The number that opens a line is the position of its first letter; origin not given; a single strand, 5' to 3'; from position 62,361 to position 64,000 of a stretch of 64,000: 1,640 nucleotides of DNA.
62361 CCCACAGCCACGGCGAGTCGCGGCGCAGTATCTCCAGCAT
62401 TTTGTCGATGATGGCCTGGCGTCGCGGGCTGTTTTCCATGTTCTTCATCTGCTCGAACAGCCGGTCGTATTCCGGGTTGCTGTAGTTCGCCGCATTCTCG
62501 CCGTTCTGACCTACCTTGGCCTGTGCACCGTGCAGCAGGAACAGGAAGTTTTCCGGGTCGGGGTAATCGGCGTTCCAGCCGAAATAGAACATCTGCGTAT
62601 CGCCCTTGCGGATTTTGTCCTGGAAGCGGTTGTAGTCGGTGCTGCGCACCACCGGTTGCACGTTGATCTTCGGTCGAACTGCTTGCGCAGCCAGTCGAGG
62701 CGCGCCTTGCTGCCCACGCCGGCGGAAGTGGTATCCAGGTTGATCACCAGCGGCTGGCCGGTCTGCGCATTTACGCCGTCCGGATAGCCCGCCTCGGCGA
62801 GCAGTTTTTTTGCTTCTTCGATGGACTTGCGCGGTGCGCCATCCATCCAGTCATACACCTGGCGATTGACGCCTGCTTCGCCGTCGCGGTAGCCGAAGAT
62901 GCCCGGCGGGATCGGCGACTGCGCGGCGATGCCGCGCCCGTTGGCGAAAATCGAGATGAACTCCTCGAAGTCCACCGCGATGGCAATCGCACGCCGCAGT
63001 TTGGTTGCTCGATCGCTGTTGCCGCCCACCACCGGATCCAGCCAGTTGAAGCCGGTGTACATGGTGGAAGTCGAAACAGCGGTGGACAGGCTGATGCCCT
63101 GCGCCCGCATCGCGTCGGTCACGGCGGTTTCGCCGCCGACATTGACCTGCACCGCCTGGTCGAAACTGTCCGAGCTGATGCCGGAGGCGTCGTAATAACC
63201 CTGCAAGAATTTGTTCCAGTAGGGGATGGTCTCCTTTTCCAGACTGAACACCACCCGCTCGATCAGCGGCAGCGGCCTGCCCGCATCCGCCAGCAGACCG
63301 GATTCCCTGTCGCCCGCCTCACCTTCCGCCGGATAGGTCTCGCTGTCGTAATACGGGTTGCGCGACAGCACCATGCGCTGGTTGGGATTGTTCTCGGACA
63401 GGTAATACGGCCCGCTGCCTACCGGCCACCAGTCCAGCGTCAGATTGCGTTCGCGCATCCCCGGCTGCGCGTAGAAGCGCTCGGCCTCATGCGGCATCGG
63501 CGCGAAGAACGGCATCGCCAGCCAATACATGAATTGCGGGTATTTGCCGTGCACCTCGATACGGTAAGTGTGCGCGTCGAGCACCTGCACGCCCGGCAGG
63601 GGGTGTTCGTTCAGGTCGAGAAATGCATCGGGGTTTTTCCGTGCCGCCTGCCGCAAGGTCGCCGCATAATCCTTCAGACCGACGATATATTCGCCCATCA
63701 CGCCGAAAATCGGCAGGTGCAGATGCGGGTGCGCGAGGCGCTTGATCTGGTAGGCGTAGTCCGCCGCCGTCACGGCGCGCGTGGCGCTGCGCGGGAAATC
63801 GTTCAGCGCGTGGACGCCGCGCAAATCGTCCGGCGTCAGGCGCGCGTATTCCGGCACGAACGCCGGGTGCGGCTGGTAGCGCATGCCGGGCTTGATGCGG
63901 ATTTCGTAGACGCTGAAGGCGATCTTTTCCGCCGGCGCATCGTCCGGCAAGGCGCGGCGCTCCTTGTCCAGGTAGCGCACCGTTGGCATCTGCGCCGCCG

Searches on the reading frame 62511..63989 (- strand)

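Call 80: search_protein_families(library=pfam, proteins=[window:62511-63989:-], max_evalue=0.00001)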
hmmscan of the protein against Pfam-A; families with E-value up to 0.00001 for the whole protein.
window:62511-63989:- (492 aa): 1 family
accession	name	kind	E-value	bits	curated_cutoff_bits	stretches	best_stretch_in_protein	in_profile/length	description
PF00496.27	SBP_bac_5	-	1.6e-33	116.8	32.4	1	72-427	34-301/368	Bacterial extracellular solute-binding proteins, family 5 Middle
